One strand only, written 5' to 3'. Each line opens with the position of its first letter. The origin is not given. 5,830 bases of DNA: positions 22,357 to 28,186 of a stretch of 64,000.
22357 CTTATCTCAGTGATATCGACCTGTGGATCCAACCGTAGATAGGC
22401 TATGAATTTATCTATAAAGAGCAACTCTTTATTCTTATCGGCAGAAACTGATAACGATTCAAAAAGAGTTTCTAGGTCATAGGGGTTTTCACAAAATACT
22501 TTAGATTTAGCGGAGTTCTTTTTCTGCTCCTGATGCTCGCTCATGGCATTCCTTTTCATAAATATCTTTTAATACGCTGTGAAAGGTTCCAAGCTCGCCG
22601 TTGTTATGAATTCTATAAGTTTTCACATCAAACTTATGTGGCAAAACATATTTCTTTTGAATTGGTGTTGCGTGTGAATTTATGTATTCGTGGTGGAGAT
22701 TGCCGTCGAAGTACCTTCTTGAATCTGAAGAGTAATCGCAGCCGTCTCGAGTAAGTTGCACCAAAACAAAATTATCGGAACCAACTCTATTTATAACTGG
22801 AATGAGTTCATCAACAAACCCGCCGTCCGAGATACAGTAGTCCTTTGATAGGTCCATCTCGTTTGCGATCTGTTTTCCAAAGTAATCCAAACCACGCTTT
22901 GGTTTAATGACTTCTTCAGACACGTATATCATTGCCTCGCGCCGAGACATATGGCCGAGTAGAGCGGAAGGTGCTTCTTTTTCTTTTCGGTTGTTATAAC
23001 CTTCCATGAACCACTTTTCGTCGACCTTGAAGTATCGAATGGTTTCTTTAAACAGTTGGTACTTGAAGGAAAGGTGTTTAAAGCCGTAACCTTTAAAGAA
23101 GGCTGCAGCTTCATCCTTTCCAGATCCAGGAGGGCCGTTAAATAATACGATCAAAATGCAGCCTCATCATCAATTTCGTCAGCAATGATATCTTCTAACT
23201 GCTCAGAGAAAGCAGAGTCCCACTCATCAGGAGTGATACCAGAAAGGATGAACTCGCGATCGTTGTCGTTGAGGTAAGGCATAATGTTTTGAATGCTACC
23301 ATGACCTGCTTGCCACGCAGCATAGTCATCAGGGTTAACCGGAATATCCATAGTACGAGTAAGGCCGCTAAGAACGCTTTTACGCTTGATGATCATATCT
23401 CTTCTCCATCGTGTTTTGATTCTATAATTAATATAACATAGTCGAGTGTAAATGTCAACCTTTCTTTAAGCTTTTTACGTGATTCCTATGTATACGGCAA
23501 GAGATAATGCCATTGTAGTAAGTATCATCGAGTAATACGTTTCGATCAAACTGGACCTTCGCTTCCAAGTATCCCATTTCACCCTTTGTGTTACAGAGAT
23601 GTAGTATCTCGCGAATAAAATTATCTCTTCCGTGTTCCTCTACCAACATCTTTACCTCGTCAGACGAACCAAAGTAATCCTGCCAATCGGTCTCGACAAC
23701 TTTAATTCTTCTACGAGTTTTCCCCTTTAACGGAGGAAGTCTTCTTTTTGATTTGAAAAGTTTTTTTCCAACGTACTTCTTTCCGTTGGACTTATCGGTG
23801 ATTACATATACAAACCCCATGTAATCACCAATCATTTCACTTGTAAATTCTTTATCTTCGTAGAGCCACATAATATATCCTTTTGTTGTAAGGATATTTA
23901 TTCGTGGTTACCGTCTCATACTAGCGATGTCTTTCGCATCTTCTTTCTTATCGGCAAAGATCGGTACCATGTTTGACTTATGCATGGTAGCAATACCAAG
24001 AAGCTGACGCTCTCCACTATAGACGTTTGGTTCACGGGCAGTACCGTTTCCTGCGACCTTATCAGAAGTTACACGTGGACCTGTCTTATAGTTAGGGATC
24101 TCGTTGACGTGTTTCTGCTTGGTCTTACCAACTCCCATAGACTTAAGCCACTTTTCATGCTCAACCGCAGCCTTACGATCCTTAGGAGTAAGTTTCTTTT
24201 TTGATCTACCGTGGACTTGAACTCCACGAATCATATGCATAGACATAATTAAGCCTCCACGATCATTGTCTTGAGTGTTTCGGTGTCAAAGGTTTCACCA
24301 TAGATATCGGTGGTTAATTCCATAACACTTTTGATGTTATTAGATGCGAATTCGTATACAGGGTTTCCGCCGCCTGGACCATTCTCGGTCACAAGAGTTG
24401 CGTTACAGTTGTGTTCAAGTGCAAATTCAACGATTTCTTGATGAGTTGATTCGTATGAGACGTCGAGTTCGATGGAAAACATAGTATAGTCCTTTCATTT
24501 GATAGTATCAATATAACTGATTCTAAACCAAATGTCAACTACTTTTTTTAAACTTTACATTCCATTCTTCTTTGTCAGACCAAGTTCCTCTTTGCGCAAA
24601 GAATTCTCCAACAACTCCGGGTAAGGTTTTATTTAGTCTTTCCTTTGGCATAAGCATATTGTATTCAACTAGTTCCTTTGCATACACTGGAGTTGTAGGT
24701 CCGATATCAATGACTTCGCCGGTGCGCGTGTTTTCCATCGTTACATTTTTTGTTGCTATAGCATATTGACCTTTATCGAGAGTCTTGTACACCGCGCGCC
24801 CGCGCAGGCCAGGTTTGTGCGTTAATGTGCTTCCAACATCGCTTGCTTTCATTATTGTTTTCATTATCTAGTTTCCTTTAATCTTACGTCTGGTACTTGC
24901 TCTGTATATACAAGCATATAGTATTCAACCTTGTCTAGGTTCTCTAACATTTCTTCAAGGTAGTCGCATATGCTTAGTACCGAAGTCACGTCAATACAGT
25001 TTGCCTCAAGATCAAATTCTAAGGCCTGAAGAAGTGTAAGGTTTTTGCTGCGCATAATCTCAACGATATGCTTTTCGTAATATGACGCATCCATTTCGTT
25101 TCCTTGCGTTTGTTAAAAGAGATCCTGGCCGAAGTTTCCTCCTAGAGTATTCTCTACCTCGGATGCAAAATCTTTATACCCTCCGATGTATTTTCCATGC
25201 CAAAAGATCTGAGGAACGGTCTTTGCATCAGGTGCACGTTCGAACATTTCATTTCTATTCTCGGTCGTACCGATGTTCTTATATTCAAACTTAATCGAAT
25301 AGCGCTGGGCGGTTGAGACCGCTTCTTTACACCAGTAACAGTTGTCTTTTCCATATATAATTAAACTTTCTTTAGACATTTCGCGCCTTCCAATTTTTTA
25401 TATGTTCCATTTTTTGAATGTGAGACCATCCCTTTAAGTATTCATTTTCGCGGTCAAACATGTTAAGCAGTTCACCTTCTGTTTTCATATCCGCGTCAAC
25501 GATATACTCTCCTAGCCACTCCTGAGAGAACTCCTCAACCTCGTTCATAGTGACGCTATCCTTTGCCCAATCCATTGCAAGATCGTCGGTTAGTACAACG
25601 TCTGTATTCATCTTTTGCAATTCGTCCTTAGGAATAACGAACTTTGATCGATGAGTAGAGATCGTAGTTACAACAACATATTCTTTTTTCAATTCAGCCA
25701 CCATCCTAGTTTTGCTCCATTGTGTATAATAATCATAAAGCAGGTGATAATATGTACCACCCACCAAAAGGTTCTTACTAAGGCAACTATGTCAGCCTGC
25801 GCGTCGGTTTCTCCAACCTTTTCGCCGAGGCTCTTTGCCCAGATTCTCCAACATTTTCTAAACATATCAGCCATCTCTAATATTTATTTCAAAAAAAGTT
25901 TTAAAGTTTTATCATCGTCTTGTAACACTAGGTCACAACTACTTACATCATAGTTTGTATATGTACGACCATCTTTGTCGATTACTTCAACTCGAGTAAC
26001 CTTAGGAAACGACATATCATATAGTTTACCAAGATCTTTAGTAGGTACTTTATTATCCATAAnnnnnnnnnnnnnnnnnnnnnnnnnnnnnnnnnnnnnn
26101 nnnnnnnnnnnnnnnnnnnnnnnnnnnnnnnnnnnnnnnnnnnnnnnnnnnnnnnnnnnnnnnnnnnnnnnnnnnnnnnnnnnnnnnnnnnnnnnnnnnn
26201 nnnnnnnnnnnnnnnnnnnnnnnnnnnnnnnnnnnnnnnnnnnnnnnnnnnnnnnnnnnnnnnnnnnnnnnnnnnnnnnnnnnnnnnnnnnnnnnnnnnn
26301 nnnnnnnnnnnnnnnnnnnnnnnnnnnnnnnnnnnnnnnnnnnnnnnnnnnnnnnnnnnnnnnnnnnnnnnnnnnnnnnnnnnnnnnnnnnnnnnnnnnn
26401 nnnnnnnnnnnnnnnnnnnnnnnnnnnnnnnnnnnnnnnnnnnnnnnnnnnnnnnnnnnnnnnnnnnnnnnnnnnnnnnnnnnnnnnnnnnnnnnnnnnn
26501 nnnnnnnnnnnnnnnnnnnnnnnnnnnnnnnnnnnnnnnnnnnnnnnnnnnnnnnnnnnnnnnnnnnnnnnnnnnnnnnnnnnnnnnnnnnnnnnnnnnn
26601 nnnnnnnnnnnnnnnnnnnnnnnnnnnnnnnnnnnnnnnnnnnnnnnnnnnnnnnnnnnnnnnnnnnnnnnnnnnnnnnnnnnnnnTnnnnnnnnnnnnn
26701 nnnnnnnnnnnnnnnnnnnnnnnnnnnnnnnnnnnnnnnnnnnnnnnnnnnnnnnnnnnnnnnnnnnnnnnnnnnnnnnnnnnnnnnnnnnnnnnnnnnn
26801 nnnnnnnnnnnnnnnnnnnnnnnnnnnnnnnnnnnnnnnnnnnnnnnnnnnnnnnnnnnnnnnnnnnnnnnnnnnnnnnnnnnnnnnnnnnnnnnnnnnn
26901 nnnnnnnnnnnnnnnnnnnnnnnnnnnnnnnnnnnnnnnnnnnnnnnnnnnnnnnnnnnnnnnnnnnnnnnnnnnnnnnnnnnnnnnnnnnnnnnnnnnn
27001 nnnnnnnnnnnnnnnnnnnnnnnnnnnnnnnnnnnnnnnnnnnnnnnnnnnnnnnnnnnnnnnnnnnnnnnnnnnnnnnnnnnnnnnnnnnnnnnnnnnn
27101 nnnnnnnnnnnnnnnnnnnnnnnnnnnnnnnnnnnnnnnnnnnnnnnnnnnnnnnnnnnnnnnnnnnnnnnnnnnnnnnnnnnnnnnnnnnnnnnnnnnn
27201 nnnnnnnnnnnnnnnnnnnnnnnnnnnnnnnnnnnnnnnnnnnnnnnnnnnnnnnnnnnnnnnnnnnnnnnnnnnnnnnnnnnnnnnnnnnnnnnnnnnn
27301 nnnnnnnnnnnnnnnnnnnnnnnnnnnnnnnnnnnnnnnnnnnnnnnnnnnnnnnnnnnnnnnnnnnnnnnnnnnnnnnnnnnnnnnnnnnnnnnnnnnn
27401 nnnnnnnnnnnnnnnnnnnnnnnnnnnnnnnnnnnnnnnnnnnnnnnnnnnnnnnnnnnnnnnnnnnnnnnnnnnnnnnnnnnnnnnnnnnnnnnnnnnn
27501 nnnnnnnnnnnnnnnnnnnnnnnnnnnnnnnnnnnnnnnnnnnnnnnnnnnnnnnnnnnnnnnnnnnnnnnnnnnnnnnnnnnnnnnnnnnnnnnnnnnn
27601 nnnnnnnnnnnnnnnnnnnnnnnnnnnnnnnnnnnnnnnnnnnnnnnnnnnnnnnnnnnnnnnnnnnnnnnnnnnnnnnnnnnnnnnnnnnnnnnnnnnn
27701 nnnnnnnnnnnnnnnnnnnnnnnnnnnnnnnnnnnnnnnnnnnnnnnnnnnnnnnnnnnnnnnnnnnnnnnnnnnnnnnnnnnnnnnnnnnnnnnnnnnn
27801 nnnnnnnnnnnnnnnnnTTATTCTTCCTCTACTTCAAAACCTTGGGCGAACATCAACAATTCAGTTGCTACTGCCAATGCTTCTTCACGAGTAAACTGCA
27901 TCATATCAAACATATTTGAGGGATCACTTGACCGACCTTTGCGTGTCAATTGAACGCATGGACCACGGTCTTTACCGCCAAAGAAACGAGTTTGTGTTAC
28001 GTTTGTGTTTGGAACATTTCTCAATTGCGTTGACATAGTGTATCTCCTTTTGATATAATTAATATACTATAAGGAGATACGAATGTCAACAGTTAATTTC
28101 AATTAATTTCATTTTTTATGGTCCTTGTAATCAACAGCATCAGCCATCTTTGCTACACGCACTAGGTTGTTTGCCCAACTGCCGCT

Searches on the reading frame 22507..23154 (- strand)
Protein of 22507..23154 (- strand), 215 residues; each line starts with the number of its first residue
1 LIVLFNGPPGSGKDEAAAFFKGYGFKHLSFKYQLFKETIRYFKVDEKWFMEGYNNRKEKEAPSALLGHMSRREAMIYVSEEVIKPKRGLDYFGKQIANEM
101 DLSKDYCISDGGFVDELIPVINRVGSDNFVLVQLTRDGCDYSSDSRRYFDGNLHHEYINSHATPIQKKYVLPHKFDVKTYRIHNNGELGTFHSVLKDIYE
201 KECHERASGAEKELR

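Call 45: search_protein_families(library=phrogs, proteins=[window:22507-23154:-], max_evalue=0.00001)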
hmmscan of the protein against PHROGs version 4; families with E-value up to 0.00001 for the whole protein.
window:22507-23154:- (215 aa): 2 families
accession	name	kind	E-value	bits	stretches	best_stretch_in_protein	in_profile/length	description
phrog_139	-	other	1.6e-29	104.4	1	1-204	84-269/342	deoxynucleoside monophosphate kinase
phrog_31701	-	unknown function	7.5e-07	30.3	1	2-73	14-88/89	-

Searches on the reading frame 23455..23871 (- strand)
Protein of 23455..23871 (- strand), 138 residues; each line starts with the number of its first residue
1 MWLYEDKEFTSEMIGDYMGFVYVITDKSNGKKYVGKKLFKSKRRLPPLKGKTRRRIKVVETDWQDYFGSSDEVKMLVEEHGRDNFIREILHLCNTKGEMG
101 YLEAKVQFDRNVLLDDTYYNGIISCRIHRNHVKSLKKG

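Call 9: search_protein_families(library=pfam, proteins=[window:23455-23871:-], max_evalue=0.01)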
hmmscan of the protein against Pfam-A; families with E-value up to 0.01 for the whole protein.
window:23455-23871:- (138 aa): 2 families
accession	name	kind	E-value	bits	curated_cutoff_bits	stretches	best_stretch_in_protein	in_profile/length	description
PF19835.5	SegE_GIY-YIG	-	6.7e-39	133.4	25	1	2-123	1-123/123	Putative endonuclease segE, GIY-YIG domain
PF01541.30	GIY-YIG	-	0.00088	20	22.6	1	18-106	1-68/78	GIY-YIG catalytic domain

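Call 10: search_protein_families(library=phrogs, proteins=[window:23455-23871:-], max_evalue=0.001)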
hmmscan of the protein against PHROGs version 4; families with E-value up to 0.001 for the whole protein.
window:23455-23871:- (138 aa): 3 families
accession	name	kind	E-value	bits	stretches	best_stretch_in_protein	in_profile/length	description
phrog_447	-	other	9.4e-43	146.6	1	1-136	9-145/148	NAD synthetase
phrog_7363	-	DNA, RNA and nucleotide metabolism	1.7e-20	74.7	1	14-127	15-126/356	homing endonuclease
phrog_314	-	DNA, RNA and nucleotide metabolism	1.2e-14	55.2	1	9-120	169-261/574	homing endonuclease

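Call 23: find_related_loci(query=window:23455-23871:-, collection=viral_contigs, flank=1500)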
Query window:23455-23871:- (138 aa) in viral_contigs; peptide patterns used: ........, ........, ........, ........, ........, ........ (x = any residue, [..] = any of these).
103 stretches matched a pattern; 96 encode a relative of the query (tblastn E <= 1e-3); the best 80 are kept; 80 distinct loci.
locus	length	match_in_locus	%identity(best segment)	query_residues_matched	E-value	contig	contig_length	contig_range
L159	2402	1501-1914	86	1-138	4e-81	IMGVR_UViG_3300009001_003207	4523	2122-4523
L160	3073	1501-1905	85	1-135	7e-78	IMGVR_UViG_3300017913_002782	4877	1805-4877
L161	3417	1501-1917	68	1-137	2e-62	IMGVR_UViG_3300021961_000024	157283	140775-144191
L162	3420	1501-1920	69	1-138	1e-61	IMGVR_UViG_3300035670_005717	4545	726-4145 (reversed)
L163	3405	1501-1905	70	2-136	2e-61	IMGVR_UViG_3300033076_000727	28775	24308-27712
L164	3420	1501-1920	67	1-138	5e-61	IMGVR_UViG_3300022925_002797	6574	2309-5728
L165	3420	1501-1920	67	1-138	5e-61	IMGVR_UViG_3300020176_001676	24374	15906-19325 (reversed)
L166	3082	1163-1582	67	1-138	5e-61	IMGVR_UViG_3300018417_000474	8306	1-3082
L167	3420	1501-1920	67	1-138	5e-61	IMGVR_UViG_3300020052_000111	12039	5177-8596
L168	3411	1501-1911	66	1-137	7e-60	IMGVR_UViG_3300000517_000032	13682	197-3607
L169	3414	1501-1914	67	1-136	1e-59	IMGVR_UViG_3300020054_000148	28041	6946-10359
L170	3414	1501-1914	67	1-136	1e-59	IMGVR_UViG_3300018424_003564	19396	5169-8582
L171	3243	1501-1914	65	1-136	7e-59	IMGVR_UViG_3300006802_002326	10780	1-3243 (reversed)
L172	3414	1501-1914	65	1-136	7e-59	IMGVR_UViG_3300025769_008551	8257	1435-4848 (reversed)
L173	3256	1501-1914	65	1-136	7e-59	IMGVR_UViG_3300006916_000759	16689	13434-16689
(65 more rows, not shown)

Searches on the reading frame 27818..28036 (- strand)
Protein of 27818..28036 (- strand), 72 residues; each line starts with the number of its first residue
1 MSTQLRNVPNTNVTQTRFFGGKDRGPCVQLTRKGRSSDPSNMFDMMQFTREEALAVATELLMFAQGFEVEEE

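Call 32: search_protein_families(library=phrogs, proteins=[window:27818-28036:-], max_evalue=0.00001)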
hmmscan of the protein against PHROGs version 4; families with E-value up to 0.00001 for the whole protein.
window:27818-28036:- (72 aa): 0 families

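Call 42: find_related_loci(query=window:27818-28036:-, collection=viral_contigs, flank=600)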
Query window:27818-28036:- (72 aa) in viral_contigs; peptide patterns used: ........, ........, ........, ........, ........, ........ (x = any residue, [..] = any of these).
51 stretches matched a pattern; 18 encode a relative of the query (tblastn E <= 1e-3); 18 distinct loci.
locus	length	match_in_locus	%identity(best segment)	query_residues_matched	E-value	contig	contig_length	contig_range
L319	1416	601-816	99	1-72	6e-46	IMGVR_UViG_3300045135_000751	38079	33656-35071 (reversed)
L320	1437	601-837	53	1-71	5e-23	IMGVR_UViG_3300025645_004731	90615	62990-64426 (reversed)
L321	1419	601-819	56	1-69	9e-23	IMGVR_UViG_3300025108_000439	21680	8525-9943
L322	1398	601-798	54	1-72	1e-21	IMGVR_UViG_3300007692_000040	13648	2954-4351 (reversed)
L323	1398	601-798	53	1-72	7e-21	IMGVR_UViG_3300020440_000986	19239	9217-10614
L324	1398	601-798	53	1-72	7e-21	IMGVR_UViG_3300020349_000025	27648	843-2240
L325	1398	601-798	51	1-72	8e-21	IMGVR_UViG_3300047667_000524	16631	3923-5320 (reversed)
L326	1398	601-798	51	1-72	8e-21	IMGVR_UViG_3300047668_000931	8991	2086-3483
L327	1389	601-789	54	1-69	3e-20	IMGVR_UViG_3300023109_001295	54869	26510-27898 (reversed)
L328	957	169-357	54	1-69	3e-20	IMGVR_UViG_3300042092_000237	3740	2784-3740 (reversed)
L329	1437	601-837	47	1-72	4e-20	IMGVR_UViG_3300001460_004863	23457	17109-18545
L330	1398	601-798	51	1-72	9e-20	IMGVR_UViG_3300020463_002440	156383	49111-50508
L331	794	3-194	53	3-72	3e-19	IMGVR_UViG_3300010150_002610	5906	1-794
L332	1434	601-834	47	1-71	1e-18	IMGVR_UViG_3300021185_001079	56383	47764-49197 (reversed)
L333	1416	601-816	47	1-65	2e-17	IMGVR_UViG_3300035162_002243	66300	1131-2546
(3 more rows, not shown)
